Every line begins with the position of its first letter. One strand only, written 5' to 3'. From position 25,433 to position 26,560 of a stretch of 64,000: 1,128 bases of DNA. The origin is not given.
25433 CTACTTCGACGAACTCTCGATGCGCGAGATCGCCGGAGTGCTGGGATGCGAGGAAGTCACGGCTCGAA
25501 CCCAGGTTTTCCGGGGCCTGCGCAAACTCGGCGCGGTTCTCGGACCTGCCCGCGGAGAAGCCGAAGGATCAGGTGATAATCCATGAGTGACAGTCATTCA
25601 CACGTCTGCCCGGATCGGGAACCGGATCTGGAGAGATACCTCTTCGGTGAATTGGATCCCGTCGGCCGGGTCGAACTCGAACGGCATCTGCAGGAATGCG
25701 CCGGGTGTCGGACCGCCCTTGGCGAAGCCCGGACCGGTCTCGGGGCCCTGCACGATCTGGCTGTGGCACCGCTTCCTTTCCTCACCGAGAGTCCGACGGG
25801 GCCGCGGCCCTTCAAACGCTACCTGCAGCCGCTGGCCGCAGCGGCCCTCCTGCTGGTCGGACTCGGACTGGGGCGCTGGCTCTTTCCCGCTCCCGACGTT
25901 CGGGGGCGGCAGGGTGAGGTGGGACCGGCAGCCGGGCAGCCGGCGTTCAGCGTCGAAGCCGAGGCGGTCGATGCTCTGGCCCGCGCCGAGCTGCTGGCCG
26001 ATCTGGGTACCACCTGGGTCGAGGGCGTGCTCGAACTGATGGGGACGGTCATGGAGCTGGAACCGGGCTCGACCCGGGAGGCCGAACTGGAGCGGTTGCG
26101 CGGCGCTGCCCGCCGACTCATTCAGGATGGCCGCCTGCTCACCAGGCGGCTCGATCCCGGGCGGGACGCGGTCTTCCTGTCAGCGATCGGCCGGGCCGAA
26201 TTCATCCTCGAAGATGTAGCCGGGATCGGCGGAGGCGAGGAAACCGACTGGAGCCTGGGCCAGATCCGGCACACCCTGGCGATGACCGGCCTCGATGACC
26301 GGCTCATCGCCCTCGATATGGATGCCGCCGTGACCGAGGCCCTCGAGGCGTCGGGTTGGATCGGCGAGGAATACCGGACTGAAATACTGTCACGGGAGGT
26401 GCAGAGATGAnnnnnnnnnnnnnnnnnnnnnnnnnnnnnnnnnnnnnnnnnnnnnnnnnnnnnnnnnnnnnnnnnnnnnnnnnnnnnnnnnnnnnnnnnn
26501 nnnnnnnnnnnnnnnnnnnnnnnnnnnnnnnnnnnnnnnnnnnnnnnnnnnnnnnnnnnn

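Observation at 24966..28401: ECF sigma / zinc anti-sigma / secreted TPR-HEAT-repeat protein as one translationally coupled operon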

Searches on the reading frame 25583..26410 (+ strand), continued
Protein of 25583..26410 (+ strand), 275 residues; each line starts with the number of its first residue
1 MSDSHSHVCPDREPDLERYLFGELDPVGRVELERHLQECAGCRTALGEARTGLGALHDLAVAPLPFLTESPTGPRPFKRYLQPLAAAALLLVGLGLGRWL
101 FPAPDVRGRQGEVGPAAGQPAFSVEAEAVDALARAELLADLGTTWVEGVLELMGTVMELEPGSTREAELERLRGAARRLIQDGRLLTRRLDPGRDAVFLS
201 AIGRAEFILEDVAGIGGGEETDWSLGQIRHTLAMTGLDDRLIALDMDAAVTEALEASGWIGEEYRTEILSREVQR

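Call 89: find_encoding_contigs(protein=P0088, flank=6000, max_places=1)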
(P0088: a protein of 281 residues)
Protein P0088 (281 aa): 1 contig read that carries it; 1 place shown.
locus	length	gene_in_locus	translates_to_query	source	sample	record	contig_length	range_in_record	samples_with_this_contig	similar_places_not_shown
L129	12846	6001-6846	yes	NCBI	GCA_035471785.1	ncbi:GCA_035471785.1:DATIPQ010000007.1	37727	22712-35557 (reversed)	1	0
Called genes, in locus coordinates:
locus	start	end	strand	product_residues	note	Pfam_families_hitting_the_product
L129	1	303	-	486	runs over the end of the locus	PF05569:Peptidase_M56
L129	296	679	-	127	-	PF03965:Penicillinase_R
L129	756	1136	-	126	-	-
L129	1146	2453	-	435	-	PF12698:ABC2_membrane_3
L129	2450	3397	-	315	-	PF00005:ABC_tran, PF13304:AAA_21, PF13732:DrrA1-3_C (weak)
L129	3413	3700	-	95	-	-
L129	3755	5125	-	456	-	PF02985:HEAT (faint), PF13646:HEAT_2, PF00514:Arm (faint), PF03130:HEAT_PBS (faint), PF13513:HEAT_EZ (faint), PF13646:HEAT_2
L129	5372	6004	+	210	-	PF04542:Sigma70_r2, PF08281:Sigma70_r4_2, PF04545:Sigma70_r4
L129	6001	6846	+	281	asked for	PF13490:zf-HC2 (faint)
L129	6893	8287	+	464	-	-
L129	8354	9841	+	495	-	-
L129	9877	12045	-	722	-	PF00912:Transgly, PF00905:Transpeptidase, PF06832:BiPBP_C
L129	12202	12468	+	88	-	PF13237:Fer4_10 (weak), PF12838:Fer4_7, PF13187:Fer4_9 (weak), PF13484:Fer4_16 (faint), PF12800:Fer4_4 (faint), PF12797:Fer4_2 (weak), PF00037:Fer4, PF12837:Fer4_6 (weak)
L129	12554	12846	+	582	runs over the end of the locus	PF20094:GWxTD_dom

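Call 90: find_encoding_contigs(protein=P0093, flank=6000, max_places=1)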
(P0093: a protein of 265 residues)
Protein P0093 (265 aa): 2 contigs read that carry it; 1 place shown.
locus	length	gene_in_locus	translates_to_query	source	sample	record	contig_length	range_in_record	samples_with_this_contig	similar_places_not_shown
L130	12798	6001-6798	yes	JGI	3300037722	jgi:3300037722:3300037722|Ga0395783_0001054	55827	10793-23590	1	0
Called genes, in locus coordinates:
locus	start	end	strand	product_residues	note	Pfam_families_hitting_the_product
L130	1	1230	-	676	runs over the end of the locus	PF08308:PEGA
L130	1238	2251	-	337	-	-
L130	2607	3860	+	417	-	PF00072:Response_reg, PF14532:Sigma54_activ_2, PF25601:AAA_lid_14, PF02954:HTH_8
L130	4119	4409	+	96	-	PF08734:GYD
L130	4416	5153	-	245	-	PF08032:SpoU_sub_bind, PF00588:SpoU_methylase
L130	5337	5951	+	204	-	PF04542:Sigma70_r2, PF08281:Sigma70_r4_2, PF04545:Sigma70_r4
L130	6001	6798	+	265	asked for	PF13490:zf-HC2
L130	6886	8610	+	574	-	-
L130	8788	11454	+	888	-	PF22422:MGH1-like_GH, PF03200:Glyco_hydro_63 (weak), PF22422:MGH1-like_GH (weak)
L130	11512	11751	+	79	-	PF09720:Unstab_antitox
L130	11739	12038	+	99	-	PF05016:ParE_toxin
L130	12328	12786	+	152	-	-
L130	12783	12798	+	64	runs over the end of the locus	-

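Call 91: search_protein_families(library=pfam, proteins=[L129:6893-8287:+, L130:6886-8610:+, L129:8354-9841:+, L081:6783-8375:+, L075:6832-8514:+, L053:1550-3523:+], max_evalue=0.01)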
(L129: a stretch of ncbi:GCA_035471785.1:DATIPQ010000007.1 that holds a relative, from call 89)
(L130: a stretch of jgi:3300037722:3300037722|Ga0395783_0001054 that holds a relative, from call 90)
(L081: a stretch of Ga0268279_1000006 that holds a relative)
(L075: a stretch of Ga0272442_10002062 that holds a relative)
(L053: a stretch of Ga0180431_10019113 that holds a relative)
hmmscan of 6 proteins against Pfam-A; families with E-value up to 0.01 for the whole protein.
L129:6893-8287:+ (464 aa): 8 families
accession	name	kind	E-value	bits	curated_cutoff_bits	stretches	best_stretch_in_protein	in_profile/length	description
PF13646.12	HEAT_2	-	8.1e-47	157.9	27.7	5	392-463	3-73/88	HEAT repeats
PF03130.22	HEAT_PBS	-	1.3e-17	62.7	20.9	2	437-462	1-26/27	PBS lyase HEAT-like repeat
PF02985.28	HEAT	-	2.1e-09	37.2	23.5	0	428-449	8-28/31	HEAT repeat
PF13525.12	YfiO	-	5.3e-09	36.6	25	1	84-128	100-145/203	Outer membrane lipoprotein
PF13174.12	TPR_6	-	2.1e-07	31.6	26.3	0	38-68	3-33/33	Tetratricopeptide repeat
PF01347.28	Vitellogenin_N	-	0.00098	18.3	24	0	126-218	458-556/590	Lipoprotein amino terminal region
PF13512.12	TPR_18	-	0.0016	19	21.9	0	90-116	119-145/145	Tetratricopeptide repeat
PF13513.12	HEAT_EZ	-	0.003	18.5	27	0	325-350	29-53/55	HEAT-like repeat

L130:6886-8610:+ (574 aa): 19 families
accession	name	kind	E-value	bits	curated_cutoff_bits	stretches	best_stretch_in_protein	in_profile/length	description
PF13646.12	HEAT_2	-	3.7e-60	200.6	27.7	7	152-232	5-83/88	HEAT repeats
PF03130.22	HEAT_PBS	-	3.4e-31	104.6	20.9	1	163-188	1-26/27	PBS lyase HEAT-like repeat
PF02985.28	HEAT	-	7.8e-13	47.8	23.5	0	157-174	10-27/31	HEAT repeat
PF13513.12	HEAT_EZ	-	4.5e-11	43.4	27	0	163-207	3-55/55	HEAT-like repeat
PF11838.14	ERAP1_C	-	7.2e-11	42.5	38.2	0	128-213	94-217/318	ERAP1-like C-terminal domain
PF13174.12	TPR_6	-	4.1e-09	36.9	26.3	0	91-123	2-33/33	Tetratricopeptide repeat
PF09759.15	Atx10homo_assoc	-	1.6e-08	34.8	28.9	0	340-364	29-53/99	Spinocerebellar ataxia type 10 protein domain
PF23518.1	WW_2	-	4.5e-08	33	27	0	485-504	6-28/36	WW domain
PF09324.15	Sec7-like_HDS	-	4.2e-06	27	23.5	0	377-407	22-52/84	Mon2/Sec7/BIG1-like, HDS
PF00531.28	Death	-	1.7e-05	25.3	22.6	0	362-392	52-82/86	Death domain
PF13432.12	TPR_16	-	2.4e-05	25.1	32.7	0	57-109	2-51/65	Tetratricopeptide repeat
PF01172.24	SBDS_N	-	5.3e-05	23.5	24.6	0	356-393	38-75/88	Shwachman-Bodian-Diamond syndrome (SBDS) N-terminal domain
PF13525.12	YfiO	-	0.00027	21.2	25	1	65-153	55-153/203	Outer membrane lipoprotein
PF14919.11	MTBP_mid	-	0.00051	19.6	25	0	383-422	116-155/335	MDM2-binding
PF24575.1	TPR_Slam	-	0.0012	19.7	35.2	1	46-89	41-84/104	Surface lipoprotein assembly modifier, N-terminal TPR repeats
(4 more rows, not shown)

L129:8354-9841:+ (495 aa): 5 families
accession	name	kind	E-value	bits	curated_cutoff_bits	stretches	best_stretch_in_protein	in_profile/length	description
PF13646.12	HEAT_2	-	2.1e-45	153.3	27.7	5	290-377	2-88/88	HEAT repeats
PF03130.22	HEAT_PBS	-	4.5e-21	73.4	20.9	0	336-361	1-26/27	PBS lyase HEAT-like repeat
PF02985.28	HEAT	-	1.5e-11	43.8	23.5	0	228-252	5-28/31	HEAT repeat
PF00514.29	Arm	-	9.6e-05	22.7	20.6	0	317-345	10-37/41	Armadillo/beta-catenin-like repeat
PF13513.12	HEAT_EZ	-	0.00026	21.9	27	0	220-251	25-55/55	HEAT-like repeat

L081:6783-8375:+ (530 aa): 15 families
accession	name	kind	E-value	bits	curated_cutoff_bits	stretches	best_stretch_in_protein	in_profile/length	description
PF13646.12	HEAT_2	-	4e-57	190.9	27.7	5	456-529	1-73/88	HEAT repeats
PF03130.22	HEAT_PBS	-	2e-33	111.4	20.9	2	503-528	1-26/27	PBS lyase HEAT-like repeat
PF02985.28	HEAT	-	7.9e-19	66.4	23.5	0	488-515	2-28/31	HEAT repeat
PF14668.11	RICTOR_V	-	4.7e-11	43.2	27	0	483-517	24-58/71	Rapamycin-insensitive companion of mTOR, domain 5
PF13513.12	HEAT_EZ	-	7.7e-10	39.5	27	0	486-514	28-55/55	HEAT-like repeat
PF00514.29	Arm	-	1.3e-09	38.2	20.6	0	487-514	13-39/41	Armadillo/beta-catenin-like repeat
PF11838.14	ERAP1_C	-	1.1e-08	35.3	38.2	1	383-529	122-258/318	ERAP1-like C-terminal domain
PF13525.12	YfiO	-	1.6e-07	31.8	25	1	37-114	3-79/203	Outer membrane lipoprotein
PF01347.28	Vitellogenin_N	-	6.5e-07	28.7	24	0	118-250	436-585/590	Lipoprotein amino terminal region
PF13174.12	TPR_6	-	2.7e-05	25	26.3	0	43-72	4-33/33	Tetratricopeptide repeat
PF05004.19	IFRD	-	0.00089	18.7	25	0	228-255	115-142/306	Interferon-related developmental regulator (IFRD)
PF11865.14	mTOR_dom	-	0.003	18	27.6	0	453-480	9-36/160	Serine/threonine-protein kinase mTOR domain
PF25577.1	TPR_TAF2_C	-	0.0042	16.4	27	0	501-529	14-42/363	TAF2-like, TPR repeats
PF14500.11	MMS19_N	-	0.0044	17.1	26.7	0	399-437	111-152/262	Dos2-interacting transcription regulator of RNA-Pol-II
PF13512.12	TPR_18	-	0.0069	17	21.9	0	37-85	8-56/145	Tetratricopeptide repeat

L075:6832-8514:+ (560 aa): 9 families
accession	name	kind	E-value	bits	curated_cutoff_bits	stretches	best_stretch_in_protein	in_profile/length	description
PF13646.12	HEAT_2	-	4.1e-54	181.3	27.7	8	421-509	2-88/88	HEAT repeats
PF03130.22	HEAT_PBS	-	2.6e-17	61.7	20.9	0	533-556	2-25/27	PBS lyase HEAT-like repeat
PF02985.28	HEAT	-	9.6e-14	50.6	23.5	1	490-510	7-26/31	HEAT repeat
PF13513.12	HEAT_EZ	-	8.5e-12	45.7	27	0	482-510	27-54/55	HEAT-like repeat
PF11838.14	ERAP1_C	-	5.4e-09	36.3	38.2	1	461-557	123-225/318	ERAP1-like C-terminal domain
PF14668.11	RICTOR_V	-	9.1e-08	32.6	27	0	387-424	29-66/71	Rapamycin-insensitive companion of mTOR, domain 5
PF12717.13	Cnd1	-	2.1e-05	25.1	26.4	0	484-511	59-85/162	non-SMC mitotic condensation complex subunit 1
PF13251.12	DUF4042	-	3.4e-05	24.1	27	0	483-510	39-66/182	Domain of unknown function (DUF4042)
PF13525.12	YfiO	-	8.1e-05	22.9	25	0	89-123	109-143/203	Outer membrane lipoprotein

L053:1550-3523:+ (657 aa): 15 families
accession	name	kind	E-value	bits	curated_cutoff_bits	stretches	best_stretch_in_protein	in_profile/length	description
PF00326.27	Peptidase_S9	-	3.2e-51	174.3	22.6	1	453-656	7-211/213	Prolyl oligopeptidase family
PF07676.18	PD40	-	2.9e-13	49.8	20.9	2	87-120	2-36/38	WD40-like Beta Propeller Repeat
PF01738.24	DLH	-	4.8e-10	39.8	21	1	492-639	79-193/217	Dienelactone hydrolase family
PF20434.5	BD-FAE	-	2.4e-08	34.2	26.8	1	531-615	130-215/215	BD-FAE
PF00561.26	Abhydrolase_1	-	3.6e-08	33.8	25.8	1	573-634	183-240/245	alpha/beta hydrolase fold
PF12146.15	Hydrolase_4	-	5.5e-06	26.3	27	1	586-634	188-234/239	Serine aminopeptidase, S33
PF00930.27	DPPIV_N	-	6.1e-06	25.6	22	0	27-123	30-130/354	Dipeptidyl peptidase IV (DPP IV) N-terminal region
PF08840.17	BAAT_C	-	1.4e-05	25.7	20.9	1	497-637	9-163/210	BAAT / Acyl-CoA thioester hydrolase C terminal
PF02230.22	Abhydrolase_2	-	1.5e-05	25.4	23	0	588-635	155-202/217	Phospholipase/Carboxylesterase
PF07859.19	Abhydrolase_3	-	4.7e-05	23.7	25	1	492-634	50-208/210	alpha/beta hydrolase fold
PF12740.14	PETase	-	0.00013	21.9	28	0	505-541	120-156/263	PET hydrolase-like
PF12697.13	Abhydrolase_6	-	0.0013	19.9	26.3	0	560-642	137-216/217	Alpha/beta hydrolase family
PF14583.12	Pectate_lyase22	-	0.0031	16.7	30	0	73-135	215-281/386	Oligogalacturonate lyase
PF02897.21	Peptidase_S9_N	-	0.0036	16.6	24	0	254-319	124-188/414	Prolyl oligopeptidase, N-terminal beta-propeller domain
PF20408.4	Abhydrolase_11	-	0.0077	16.4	27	0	433-540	4-105/193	Alpha/beta hydrolase domain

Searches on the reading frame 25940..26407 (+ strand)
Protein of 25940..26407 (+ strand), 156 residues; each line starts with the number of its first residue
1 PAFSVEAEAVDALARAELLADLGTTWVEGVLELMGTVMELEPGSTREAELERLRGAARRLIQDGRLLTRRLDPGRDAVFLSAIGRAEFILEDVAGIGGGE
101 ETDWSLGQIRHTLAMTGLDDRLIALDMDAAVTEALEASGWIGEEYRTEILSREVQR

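Call 50: find_homologous_proteins(query=A4, max_evalue=0.001)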
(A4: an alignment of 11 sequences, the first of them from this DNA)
Query A4 (11 sequences) (156 aa, profile of the alignment): 3 proteins with E <= 0.001 among 8000 candidates.
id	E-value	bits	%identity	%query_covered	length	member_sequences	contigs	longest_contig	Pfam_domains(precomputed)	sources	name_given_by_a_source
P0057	1.7e-47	179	34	90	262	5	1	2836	PF13490.12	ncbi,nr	ncbi:MAG TPA: zf-HC2 domain-containing protein [Vicinamibacteria bacterium]|nr:zf-HC2 domain-contain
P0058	1.9e-40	156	37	87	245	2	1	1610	-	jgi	jgi:hypothetical protein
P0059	2.3e-40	156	37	91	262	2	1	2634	PF13490.12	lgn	-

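Call 53: find_encoding_contigs(protein=P0057, flank=5000, max_places=2)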
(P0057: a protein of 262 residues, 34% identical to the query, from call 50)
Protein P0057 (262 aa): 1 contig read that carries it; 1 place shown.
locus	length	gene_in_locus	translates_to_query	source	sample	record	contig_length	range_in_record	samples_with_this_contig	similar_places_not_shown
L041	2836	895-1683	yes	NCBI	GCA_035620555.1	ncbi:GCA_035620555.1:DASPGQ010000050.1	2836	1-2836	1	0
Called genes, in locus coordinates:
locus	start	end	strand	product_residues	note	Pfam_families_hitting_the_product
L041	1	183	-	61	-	PF04237:YjbR (weak)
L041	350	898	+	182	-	PF07638:Sigma70_ECF, PF04542:Sigma70_r2, PF08281:Sigma70_r4_2, PF04545:Sigma70_r4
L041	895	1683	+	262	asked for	PF13490:zf-HC2 (weak)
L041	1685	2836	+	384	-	PF00515:TPR_1 (faint), PF07719:TPR_2 (faint), PF13432:TPR_16, PF13525:YfiO (faint), PF13174:TPR_6 (weak), PF13646:HEAT_2 (faint)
